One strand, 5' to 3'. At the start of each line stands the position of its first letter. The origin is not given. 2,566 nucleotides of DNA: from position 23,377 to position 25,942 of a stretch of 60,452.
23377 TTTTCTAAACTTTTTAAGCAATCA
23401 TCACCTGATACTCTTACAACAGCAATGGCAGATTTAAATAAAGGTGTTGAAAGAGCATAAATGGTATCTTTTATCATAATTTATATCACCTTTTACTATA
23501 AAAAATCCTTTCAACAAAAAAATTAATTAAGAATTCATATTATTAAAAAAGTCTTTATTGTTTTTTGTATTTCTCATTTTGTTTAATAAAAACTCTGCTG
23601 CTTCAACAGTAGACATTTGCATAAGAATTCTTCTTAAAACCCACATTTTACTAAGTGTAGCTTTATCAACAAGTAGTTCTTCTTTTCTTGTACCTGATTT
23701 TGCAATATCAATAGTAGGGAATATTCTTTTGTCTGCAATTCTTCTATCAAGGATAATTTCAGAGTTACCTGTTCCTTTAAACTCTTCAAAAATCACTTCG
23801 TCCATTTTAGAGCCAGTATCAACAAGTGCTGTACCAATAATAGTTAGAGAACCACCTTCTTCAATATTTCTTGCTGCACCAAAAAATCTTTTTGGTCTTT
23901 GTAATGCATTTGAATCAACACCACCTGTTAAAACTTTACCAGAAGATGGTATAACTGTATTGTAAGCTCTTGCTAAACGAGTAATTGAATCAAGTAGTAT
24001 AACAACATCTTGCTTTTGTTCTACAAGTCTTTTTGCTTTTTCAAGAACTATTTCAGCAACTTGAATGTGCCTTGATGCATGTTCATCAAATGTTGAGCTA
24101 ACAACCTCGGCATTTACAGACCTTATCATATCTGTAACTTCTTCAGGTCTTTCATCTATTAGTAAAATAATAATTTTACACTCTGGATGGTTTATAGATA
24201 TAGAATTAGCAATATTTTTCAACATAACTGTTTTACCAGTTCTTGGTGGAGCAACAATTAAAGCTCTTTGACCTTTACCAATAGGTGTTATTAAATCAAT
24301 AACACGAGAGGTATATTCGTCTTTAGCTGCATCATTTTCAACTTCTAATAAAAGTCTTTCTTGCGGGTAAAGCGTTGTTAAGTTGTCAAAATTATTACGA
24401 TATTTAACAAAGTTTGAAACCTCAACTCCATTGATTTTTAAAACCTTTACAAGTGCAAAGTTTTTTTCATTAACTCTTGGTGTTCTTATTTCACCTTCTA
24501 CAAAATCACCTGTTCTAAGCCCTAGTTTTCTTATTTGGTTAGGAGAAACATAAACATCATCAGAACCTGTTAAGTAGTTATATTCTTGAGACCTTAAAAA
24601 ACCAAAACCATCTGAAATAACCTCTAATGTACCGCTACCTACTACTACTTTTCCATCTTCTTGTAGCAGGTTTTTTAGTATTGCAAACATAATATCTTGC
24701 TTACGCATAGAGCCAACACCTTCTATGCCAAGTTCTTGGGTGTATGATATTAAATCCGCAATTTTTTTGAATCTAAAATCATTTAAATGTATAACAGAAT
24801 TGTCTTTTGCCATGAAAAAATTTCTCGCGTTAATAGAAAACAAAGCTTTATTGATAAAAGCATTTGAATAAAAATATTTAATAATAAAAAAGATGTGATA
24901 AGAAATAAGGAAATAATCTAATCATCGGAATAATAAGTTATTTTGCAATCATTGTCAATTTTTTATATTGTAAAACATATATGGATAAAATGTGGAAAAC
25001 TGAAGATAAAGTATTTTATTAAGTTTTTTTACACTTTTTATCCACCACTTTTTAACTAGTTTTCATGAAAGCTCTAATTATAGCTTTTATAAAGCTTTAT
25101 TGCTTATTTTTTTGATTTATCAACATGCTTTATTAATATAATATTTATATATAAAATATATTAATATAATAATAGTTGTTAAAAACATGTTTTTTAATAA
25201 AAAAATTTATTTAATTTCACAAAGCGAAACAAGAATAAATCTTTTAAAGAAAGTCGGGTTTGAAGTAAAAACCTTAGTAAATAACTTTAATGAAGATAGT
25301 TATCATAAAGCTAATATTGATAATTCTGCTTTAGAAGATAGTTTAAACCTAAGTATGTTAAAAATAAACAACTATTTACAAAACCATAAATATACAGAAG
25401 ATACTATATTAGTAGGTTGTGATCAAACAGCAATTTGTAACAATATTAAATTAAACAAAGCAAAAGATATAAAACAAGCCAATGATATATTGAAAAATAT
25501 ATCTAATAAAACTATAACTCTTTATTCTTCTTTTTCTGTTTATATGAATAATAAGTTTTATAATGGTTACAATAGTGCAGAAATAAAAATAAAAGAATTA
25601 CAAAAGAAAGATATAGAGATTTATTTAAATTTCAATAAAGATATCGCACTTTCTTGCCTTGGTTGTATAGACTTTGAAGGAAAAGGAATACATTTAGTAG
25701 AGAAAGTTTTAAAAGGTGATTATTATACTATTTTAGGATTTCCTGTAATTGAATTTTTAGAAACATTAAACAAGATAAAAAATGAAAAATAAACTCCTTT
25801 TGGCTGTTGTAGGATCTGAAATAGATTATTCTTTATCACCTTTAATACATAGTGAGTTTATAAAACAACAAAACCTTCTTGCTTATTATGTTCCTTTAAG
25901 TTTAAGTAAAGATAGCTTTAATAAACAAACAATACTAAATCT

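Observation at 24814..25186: Candidate oriC in the divergent rho-maf intergenic region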

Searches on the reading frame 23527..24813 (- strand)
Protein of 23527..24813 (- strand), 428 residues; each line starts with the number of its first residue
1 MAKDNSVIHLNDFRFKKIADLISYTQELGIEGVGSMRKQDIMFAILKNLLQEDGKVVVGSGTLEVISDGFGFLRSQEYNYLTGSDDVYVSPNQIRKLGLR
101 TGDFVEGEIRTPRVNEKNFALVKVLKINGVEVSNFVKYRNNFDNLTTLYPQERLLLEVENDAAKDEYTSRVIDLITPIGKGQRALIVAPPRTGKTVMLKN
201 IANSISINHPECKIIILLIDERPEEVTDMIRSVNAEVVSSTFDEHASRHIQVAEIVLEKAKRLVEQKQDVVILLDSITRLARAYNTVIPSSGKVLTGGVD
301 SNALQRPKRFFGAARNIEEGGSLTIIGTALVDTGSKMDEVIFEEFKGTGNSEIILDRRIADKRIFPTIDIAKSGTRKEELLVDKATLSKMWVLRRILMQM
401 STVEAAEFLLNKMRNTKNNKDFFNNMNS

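Call 7: search_protein_families(library=pfam, proteins=[window:23527-24813:-])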
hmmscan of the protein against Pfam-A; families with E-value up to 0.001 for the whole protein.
window:23527-24813:- (428 aa): 4 families
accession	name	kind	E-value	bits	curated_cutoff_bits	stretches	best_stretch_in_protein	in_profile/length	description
PF07497.18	Rho_RNA_bind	-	9.8e-30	102.6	27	1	60-131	2-71/73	Rho termination factor, RNA-binding domain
PF00006.31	ATP-synt_ab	-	2.6e-29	102.8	29.5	1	170-373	3-211/213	ATP synthase alpha/beta family, nucleotide-binding domain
PF07498.18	Rho_N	-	1.6e-12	47.6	24.9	1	16-53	5-42/43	Rho termination factor, N-terminal domain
PF08206.17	OB_RNB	-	0.00012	22.1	24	1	61-111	1-44/58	Ribonuclease B OB domain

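Call 10: find_encoding_contigs(protein=window:23527-24813:-, flank=10000, max_places=10)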
Protein window:23527-24813:- (428 aa): 6 contigs read that carry it; 6 places shown.
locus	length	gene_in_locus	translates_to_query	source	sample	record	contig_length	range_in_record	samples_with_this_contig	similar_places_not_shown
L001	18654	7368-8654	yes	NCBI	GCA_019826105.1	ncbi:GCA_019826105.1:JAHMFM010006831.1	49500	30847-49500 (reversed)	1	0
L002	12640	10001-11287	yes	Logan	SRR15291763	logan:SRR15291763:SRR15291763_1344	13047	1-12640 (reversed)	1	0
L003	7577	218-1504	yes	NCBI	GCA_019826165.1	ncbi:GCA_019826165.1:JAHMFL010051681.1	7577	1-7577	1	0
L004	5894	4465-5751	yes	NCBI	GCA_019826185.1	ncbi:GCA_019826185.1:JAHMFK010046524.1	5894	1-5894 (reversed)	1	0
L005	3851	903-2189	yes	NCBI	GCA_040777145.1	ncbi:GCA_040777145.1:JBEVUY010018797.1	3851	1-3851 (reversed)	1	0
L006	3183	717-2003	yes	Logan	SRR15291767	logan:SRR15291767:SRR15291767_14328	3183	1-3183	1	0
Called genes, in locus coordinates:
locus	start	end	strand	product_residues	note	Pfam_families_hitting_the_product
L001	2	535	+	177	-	?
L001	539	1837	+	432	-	PF07724:AAA_2, PF00004:AAA (weak)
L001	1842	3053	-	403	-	PF03562:MltA, PF06725:3D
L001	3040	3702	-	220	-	PF04280:Tim44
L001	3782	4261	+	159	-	-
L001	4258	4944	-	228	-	PF00929:RNase_T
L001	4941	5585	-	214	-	PF01121:CoaE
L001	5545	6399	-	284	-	PF08501:Shikimate_dh_N, PF01488:Shikimate_DH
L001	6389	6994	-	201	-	PF02545:Maf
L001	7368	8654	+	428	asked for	PF07498:Rho_N, PF07497:Rho_RNA_bind, PF00006:ATP-synt_ab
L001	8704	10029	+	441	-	PF10396:TrmE_N, PF12631:MnmE_helical, PF01926:MMR_HSR1, PF02421:FeoB_N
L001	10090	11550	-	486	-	PF02386:TrkH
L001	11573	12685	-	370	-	PF01702:TGT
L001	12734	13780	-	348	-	PF02547:Queuosine_synth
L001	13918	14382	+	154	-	PF00258:Flavodoxin_1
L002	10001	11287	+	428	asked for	PF07498:Rho_N, PF07497:Rho_RNA_bind, PF00006:ATP-synt_ab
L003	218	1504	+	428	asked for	PF07498:Rho_N, PF07497:Rho_RNA_bind, PF00006:ATP-synt_ab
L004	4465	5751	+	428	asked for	PF07498:Rho_N, PF07497:Rho_RNA_bind, PF00006:ATP-synt_ab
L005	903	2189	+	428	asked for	PF07498:Rho_N, PF07497:Rho_RNA_bind, PF00006:ATP-synt_ab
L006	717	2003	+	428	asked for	PF07498:Rho_N, PF07497:Rho_RNA_bind, PF00006:ATP-synt_ab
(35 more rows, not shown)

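Call 11: find_related_loci(query=window:23527-24813:-, collection=genome_contigs, flank=10000)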
Query window:23527-24813:- (428 aa) in genome_contigs; peptide patterns used: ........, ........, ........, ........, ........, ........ (x = any residue, [..] = any of these).
600 stretches matched a pattern (row limit reached: there are more); 598 encode a relative of the query (tblastn E <= 1e-3); the best 80 are kept; 80 distinct loci.
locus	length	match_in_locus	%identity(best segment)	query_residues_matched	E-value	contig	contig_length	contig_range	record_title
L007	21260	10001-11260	70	5-427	0e+0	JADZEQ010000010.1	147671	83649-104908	MAG: Sphingomonadaceae bacterium isolate SJ829 c_000001304716, whole genome shotgun sequence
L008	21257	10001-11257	69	6-427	0e+0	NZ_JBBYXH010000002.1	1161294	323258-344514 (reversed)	Sphingomicrobium aquimarinum strain XHP0235 NODE_2_length_1161294_cov_298.119246, whole genome shotgun sequence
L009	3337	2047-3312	68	3-427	0e+0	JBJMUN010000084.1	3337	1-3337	MAG: Sphingomicrobium sp. isolate 12C16O_48h_50_unf_bin_44 k141_4578736, whole genome shotgun sequence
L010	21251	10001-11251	68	8-427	0e+0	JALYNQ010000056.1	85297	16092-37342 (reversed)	MAG: Pseudomonadota bacterium isolate DRA bin4 SD1702-04_k127_892845, whole genome shotgun sequence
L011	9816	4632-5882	68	8-427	0e+0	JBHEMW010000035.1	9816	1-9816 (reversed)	MAG: Sphingomicrobium sp. isolate S4_bin.14.orig S4_k141_3216135, whole genome shotgun sequence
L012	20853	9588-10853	67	3-427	0e+0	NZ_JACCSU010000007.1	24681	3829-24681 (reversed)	MAG: Sphingomonas sp. isolate MGR_bin56 SD2897-2912_k127_8350534, whole genome shotgun sequence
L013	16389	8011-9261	68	8-427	0e+0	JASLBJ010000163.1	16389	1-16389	MAG: Sphingomicrobium sp. isolate CMU.bins.320 k141_13673719, whole genome shotgun sequence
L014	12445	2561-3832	67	1-427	0e+0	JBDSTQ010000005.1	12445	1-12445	MAG: Sphingomicrobium sp. isolate cluster1_bin.561 k127_936686, whole genome shotgun sequence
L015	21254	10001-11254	66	8-428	0e+0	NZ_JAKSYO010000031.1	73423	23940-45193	Methylobacterium sp. E-066 k141_7706, whole genome shotgun sequence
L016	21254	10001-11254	66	8-428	0e+0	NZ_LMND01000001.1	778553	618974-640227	Methylobacterium sp. Leaf108 contig_1, whole genome shotgun sequence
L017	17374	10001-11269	67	6-428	0e+0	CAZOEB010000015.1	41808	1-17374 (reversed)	MAG TPA_asm: uncultured Caulobacterales bacterium isolate binchicken_co311_233 genome assembly, contig: NODE_1571_length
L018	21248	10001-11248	67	10-428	0e+0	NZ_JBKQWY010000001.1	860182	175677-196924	Maricaulis sp. D1M11 ctg1, whole genome shotgun sequence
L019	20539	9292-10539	65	10-428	0e+0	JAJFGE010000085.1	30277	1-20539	MAG: Marinicaulis sp. isolate OFTM318 OFTM318_84, whole genome shotgun sequence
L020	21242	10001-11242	64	8-427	0e+0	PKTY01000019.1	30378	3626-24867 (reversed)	MAG: Desulfuromonas sp. isolate BM103 sc_841, whole genome shotgun sequence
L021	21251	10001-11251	69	8-427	0e+0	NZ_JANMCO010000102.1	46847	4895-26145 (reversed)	MAG: Sphingomonas sp. isolate OTE_1_metabat_12 OTE_1_k141_2118277, whole genome shotgun sequence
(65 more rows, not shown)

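Call 25: search_protein_families(library=pfam, proteins=[L018:6364-6954:-, L018:6954-7859:-, L018:8225-9262:+, L018:9259-9720:+, L008:7474-8280:-, L008:8353-9381:+, L008:9398-9892:+])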
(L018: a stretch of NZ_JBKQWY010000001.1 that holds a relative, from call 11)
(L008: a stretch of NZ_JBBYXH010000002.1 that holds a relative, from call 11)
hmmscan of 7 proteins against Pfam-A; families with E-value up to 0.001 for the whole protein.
L018:6364-6954:- (196 aa): 1 family
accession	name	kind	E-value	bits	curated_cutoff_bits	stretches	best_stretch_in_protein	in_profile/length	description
PF02545.19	Maf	-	1.8e-40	139.1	27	1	3-190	1-186/187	Maf-like protein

L018:6954-7859:- (301 aa): 1 family
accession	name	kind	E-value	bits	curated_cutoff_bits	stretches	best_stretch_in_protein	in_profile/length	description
PF03618.20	Kinase-PPPase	-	5.9e-89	298.5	23.5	1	37-291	1-256/256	Kinase/pyrophosphorylase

L018:8225-9262:+ (345 aa): 1 family
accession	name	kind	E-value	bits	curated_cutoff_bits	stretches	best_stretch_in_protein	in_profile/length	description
PF01208.23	URO-D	-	1.2e-103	347.2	23.9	1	5-341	3-344/346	Uroporphyrinogen decarboxylase (URO-D)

L018:9259-9720:+ (153 aa): 2 families
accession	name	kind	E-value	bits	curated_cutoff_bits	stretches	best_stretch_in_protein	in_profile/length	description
PF03653.18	UPF0093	-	1.3e-50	171.9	34.2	1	6-150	3-143/146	Uncharacterised protein family (UPF0093)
PF05425.18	CopD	-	1.8e-06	28.7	32.1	1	59-150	9-104/105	Copper resistance protein D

L008:7474-8280:- (268 aa): 1 family
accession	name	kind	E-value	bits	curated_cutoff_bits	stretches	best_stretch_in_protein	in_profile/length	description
PF02545.19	Maf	-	2.5e-37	128.8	27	1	79-263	2-186/187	Maf-like protein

L008:8353-9381:+ (342 aa): 1 family
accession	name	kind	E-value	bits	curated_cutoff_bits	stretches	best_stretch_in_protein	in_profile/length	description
PF01208.23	URO-D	-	6.5e-117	390.8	23.9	1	6-341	3-344/346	Uroporphyrinogen decarboxylase (URO-D)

L008:9398-9892:+ (164 aa): 0 families

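Call 74: search_protein_families(library=pfam, proteins=[L018:3625-4134:+, L018:2798-3430:-])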
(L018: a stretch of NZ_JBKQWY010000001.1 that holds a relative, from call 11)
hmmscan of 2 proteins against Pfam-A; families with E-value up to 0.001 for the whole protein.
L018:3625-4134:+ (169 aa): 1 family
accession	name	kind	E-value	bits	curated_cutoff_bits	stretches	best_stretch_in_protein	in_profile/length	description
PF02556.19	SecB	-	2.1e-52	177.2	26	1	10-149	2-140/141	Preprotein translocase subunit SecB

L018:2798-3430:- (210 aa): 1 family
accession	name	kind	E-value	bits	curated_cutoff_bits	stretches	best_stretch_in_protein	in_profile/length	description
PF04280.21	Tim44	-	2.8e-40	138.3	29.6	1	64-206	3-145/147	Tim44-like domain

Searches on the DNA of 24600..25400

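Call 60: search_rna_families(source=window, start=24600, end=25400, threshold=evalue, max_evalue=1)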
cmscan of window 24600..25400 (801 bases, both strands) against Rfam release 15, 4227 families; matches with E-value up to 1: 0.
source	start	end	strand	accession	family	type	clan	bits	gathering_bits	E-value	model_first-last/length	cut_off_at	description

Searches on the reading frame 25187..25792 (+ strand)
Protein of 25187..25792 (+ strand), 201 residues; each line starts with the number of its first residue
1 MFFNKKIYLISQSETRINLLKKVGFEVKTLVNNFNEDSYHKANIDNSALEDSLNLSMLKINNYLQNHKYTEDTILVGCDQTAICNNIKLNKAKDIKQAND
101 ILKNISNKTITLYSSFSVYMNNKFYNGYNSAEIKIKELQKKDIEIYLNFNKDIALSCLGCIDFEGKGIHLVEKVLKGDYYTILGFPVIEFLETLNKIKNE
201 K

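Call 7: search_protein_families(library=pfam, proteins=[window:25187-25792:+])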
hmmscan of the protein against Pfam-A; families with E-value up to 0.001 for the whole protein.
window:25187-25792:+ (201 aa): 1 family
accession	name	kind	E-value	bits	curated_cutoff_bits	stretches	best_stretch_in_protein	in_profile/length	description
PF02545.19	Maf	-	5.5e-29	101.6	27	1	6-196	1-186/187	Maf-like protein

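Call 15: find_homologous_proteins(query=window:25187-25792:+)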
Query window:25187-25792:+ (201 aa): 4 proteins with E <= 0.001 among 399 candidates.
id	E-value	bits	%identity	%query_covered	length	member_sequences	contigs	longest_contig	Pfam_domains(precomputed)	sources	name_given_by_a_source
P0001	4.6e-123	426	100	100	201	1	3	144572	PF02545.20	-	-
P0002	1.2e-120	418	99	100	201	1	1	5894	PF02545.20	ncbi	-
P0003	1.1e-90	321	77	100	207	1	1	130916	PF02545.20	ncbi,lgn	-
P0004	6.7e-46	175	50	98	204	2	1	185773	PF02545.20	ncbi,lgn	-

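Call 16: find_encoding_contigs(protein=P0003, flank=10000, max_places=4)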
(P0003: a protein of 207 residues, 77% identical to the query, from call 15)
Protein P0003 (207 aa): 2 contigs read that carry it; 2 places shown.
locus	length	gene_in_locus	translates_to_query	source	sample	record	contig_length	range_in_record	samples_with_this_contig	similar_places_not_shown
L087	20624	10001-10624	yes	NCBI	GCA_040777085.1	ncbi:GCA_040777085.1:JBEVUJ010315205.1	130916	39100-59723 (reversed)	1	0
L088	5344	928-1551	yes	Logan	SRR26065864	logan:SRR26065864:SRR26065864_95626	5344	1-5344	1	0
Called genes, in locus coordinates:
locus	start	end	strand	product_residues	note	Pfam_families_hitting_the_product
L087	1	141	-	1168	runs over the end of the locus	PF17757:UvrB_inter, PF02559:CarD_TRCF_RID, PF00270:DEAD, PF22590:Cas3-like_C_2 (faint), PF00271:Helicase_C, PF03461:TRCF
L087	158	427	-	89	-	PF03937:Sdh5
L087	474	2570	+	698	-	PF17191:RecG_wedge, PF00270:DEAD, PF04851:ResIII, PF13604:AAA_30 (weak), PF00271:Helicase_C, PF22590:Cas3-like_C_2, PF19833:RecG_dom3_C (weak)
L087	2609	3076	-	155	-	PF00258:Flavodoxin_1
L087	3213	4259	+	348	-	PF02547:Queuosine_synth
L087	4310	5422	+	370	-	PF01702:TGT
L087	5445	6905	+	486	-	PF02386:TrkH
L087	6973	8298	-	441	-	PF10396:TrmE_N, PF12631:MnmE_helical, PF00071:Ras (faint), PF01926:MMR_HSR1, PF02421:FeoB_N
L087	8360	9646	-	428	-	PF07498:Rho_N, PF07497:Rho_RNA_bind, PF00006:ATP-synt_ab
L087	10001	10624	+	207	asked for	PF02545:Maf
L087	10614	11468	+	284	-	PF08501:Shikimate_dh_N, PF01488:Shikimate_DH, PF03435:Sacchrp_dh_NADP (weak)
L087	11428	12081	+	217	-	PF01121:CoaE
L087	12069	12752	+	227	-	PF00929:RNase_T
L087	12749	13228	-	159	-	-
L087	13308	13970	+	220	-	PF04280:Tim44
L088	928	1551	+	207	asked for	PF02545:Maf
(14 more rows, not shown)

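Call 17: find_encoding_contigs(protein=P0004, flank=10000, max_places=4)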
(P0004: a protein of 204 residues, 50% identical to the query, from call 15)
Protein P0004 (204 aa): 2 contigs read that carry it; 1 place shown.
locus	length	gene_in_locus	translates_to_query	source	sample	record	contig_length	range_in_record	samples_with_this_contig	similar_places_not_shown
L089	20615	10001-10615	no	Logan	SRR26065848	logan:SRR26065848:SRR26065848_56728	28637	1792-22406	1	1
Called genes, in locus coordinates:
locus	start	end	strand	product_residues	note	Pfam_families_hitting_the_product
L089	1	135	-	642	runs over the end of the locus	?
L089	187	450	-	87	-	PF03937:Sdh5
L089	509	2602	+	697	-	PF17191:RecG_wedge, PF00270:DEAD, PF04851:ResIII, PF00271:Helicase_C, PF22590:Cas3-like_C_2 (weak), PF19833:RecG_dom3_C (weak)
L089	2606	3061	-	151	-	PF00258:Flavodoxin_1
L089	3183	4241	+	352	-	PF02547:Queuosine_synth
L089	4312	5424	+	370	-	PF01702:TGT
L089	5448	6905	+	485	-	PF02386:TrkH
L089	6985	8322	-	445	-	PF10396:TrmE_N, PF12631:MnmE_helical, PF01926:MMR_HSR1, PF02421:FeoB_N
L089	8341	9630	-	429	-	PF07498:Rho_N, PF07497:Rho_RNA_bind, PF00006:ATP-synt_ab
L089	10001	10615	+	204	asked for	PF02545:Maf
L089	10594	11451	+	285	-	PF08501:Shikimate_dh_N, PF01488:Shikimate_DH, PF03435:Sacchrp_dh_NADP (weak)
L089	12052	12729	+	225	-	PF00929:RNase_T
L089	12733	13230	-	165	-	-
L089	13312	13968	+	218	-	PF04280:Tim44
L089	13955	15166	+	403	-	PF03562:MltA, PF06725:3D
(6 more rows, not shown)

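Call 18: find_encoding_contigs(protein=P0001, flank=10000, max_places=4)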
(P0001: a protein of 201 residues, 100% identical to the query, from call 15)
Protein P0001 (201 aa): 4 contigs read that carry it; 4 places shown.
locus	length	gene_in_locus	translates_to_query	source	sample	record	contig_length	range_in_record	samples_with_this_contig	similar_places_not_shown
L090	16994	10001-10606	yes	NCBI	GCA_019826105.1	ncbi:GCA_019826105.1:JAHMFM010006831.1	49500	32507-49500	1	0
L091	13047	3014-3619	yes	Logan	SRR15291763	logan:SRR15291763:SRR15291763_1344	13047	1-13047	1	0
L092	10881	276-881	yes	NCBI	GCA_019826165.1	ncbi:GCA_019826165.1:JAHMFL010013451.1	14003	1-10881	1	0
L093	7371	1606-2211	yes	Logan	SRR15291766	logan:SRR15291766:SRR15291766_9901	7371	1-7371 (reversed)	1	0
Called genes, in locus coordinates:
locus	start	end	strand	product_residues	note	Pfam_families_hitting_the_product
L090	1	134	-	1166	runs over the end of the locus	PF17757:UvrB_inter, PF02559:CarD_TRCF_RID, PF00270:DEAD, PF04851:ResIII, PF22590:Cas3-like_C_2 (faint), PF00271:Helicase_C, PF03461:TRCF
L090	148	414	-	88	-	PF03937:Sdh5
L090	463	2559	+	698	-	PF17191:RecG_wedge, PF00270:DEAD, PF04851:ResIII, PF13604:AAA_30 (weak), PF00271:Helicase_C, PF22590:Cas3-like_C_2, PF19833:RecG_dom3_C (weak)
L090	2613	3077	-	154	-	PF00258:Flavodoxin_1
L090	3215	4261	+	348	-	PF02547:Queuosine_synth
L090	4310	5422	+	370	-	PF01702:TGT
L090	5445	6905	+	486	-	PF02386:TrkH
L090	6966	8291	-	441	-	PF10396:TrmE_N, PF12631:MnmE_helical, PF01926:MMR_HSR1, PF02421:FeoB_N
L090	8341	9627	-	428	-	PF07498:Rho_N, PF07497:Rho_RNA_bind, PF00006:ATP-synt_ab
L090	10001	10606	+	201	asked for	PF02545:Maf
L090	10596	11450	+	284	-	PF08501:Shikimate_dh_N, PF01488:Shikimate_DH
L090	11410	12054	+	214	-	PF01121:CoaE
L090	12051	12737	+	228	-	PF00929:RNase_T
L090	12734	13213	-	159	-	-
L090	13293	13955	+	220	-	PF04280:Tim44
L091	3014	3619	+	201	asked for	PF02545:Maf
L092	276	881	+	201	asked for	PF02545:Maf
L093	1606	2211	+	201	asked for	PF02545:Maf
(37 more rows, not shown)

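Call 54: find_related_loci(query=A2, collection=metagenome_contigs, flank=3000)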
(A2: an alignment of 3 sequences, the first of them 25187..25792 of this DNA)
Query A2 (201 aa) in metagenome_contigs; peptide patterns used: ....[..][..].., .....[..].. (x = any residue, [..] = any of these).
123 stretches matched a pattern, but none encodes a relative of the query by tblastn (E <= 1e-3).

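Call 63: search_protein_families(library=ncbifam, max_evalue=0.01, proteins=[window:25187-25792:+])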
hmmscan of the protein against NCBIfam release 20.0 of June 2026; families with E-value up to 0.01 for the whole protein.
window:25187-25792:+ (201 aa): 14 families
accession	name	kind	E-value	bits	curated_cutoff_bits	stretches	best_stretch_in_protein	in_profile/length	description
NF002690.0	PRK02478.1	equivalog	2.1e-26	92.7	269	1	5-198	3-195/199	Maf-like protein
TIGR00172.1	maf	subfamily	5.1e-25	88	117.15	1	5-194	3-184/185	Maf family nucleotide pyrophosphatase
NF000867.0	PRK00078.1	equivalog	1.4e-18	67.2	249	1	5-196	1-187/192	Maf-like protein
NF003141.0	PRK04056.1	equivalog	2.7e-16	59.7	161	1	7-192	2-178/181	septum formation inhibitor Maf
NF010943.0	PRK14363.1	equivalog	8e-16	58.2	273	1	7-190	3-176/204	Maf-like protein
NF010948.0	PRK14368.1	equivalog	3.1e-14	52.8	291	1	4-198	4-190/193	Maf-like protein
NF010945.0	PRK14365.1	equivalog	1.2e-13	51.1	273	1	5-196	2-186/197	Maf-like protein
NF010946.0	PRK14366.1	equivalog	3.9e-12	46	284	1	6-191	6-183/195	Maf-like protein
NF010941.0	PRK14361.1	equivalog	5.5e-11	42.4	272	1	6-191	7-181/194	Maf-like protein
NF002401.0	PRK01441.1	equivalog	7.4e-09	35.4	317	1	2-194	2-192/207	Maf-like protein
NF010947.0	PRK14367.1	equivalog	1.2e-07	31.1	315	1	6-195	3-189/202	Maf-like protein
NF010944.0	PRK14364.1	equivalog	2.7e-07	30.3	311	1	10-198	2-180/181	Maf-like protein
NF003403.0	PRK04694.1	equivalog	0.00064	19.5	300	1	7-189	2-179/190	Maf-like protein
NF010942.0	PRK14362.1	equivalog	0.0031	16.8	290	1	9-195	16-196/210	Maf-like protein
